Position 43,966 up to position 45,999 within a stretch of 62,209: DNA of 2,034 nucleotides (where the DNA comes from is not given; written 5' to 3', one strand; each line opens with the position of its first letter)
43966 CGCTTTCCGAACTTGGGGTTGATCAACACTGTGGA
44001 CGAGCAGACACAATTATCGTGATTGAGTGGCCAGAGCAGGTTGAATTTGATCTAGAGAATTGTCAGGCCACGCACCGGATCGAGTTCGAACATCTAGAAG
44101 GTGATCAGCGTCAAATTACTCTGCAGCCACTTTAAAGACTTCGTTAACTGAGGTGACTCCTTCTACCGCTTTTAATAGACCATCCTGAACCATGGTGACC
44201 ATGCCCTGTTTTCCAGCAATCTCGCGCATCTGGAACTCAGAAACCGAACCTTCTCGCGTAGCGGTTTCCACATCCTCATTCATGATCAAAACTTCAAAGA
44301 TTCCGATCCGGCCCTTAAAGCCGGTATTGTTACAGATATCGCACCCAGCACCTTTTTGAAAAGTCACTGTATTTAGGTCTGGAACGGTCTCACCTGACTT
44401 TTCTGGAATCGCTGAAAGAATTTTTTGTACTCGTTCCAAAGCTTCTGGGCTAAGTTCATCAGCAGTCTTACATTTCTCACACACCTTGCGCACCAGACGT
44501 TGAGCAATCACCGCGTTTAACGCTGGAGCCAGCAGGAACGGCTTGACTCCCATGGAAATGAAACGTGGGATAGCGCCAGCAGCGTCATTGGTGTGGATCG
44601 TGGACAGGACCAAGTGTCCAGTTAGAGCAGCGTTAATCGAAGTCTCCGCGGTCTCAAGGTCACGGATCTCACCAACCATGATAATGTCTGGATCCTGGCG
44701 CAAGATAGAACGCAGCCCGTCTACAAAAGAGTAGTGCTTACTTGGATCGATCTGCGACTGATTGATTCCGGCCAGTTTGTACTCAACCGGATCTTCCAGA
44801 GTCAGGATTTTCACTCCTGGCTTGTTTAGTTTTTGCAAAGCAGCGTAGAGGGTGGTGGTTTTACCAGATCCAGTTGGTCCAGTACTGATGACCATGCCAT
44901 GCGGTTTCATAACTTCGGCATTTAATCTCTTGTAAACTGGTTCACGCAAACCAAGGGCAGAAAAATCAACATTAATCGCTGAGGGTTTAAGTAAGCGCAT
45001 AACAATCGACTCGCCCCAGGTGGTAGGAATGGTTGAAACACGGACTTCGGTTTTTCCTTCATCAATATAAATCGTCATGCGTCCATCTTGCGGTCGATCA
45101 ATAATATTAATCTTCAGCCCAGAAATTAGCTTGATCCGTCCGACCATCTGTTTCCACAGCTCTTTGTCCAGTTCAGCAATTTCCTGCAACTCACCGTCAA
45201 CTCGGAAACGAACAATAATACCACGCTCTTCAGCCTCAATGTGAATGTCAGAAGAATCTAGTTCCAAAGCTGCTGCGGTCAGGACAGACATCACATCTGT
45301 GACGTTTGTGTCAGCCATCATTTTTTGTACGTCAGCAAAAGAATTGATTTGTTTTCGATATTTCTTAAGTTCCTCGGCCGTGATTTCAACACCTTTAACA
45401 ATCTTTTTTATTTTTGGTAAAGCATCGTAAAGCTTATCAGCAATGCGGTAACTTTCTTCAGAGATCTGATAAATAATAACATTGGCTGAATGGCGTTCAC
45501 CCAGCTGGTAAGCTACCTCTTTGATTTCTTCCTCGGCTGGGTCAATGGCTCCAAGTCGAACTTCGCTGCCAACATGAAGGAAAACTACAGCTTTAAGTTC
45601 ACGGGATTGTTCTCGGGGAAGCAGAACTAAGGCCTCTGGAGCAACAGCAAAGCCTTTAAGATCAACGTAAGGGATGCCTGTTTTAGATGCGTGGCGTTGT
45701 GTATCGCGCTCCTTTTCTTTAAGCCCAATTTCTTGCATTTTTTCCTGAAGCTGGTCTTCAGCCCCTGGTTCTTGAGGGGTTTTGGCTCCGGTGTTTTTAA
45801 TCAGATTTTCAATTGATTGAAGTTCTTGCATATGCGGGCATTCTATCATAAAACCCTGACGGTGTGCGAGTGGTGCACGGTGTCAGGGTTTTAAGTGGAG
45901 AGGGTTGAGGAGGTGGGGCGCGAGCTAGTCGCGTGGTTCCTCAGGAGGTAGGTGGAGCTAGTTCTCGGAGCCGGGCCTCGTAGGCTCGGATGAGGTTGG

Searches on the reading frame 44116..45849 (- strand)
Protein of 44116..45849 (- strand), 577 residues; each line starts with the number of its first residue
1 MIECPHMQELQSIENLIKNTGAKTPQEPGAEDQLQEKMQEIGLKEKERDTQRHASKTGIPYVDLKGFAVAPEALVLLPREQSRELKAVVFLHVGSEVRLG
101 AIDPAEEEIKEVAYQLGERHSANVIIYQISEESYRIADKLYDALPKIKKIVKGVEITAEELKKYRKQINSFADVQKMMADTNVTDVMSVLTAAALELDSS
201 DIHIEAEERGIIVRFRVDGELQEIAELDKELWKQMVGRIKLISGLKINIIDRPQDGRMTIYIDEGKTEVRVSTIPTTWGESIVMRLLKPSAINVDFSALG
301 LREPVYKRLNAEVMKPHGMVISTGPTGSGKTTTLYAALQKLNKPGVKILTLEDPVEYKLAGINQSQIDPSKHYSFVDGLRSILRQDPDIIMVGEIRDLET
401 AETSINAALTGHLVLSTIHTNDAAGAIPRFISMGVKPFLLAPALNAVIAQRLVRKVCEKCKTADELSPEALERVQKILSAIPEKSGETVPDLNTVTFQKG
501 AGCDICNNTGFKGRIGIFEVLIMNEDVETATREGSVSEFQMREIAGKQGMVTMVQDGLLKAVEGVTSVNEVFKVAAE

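Call 48: search_protein_families(library=pfam, proteins=[window:44116-45849:-], max_evalue=0.001)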
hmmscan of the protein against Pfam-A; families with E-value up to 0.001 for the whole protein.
window:44116-45849:- (577 aa): 4 families
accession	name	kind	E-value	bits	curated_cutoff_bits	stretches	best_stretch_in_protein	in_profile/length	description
PF00437.27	T2SSE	-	4.5e-119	397.8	24.9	1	186-572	11-369/370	Type II/IV secretion system protein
PF05157.20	MshEN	-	4.4e-05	23.8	23.1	1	58-116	2-60/90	MshEN domain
PF25199.1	nSTAND_NTPase5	-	0.0003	21.1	34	1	312-382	36-108/145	Novel STAND NTPase 5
PF20720.3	nSTAND3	-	0.00088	19.4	27.2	0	312-358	12-58/155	Novel STAND NTPase 3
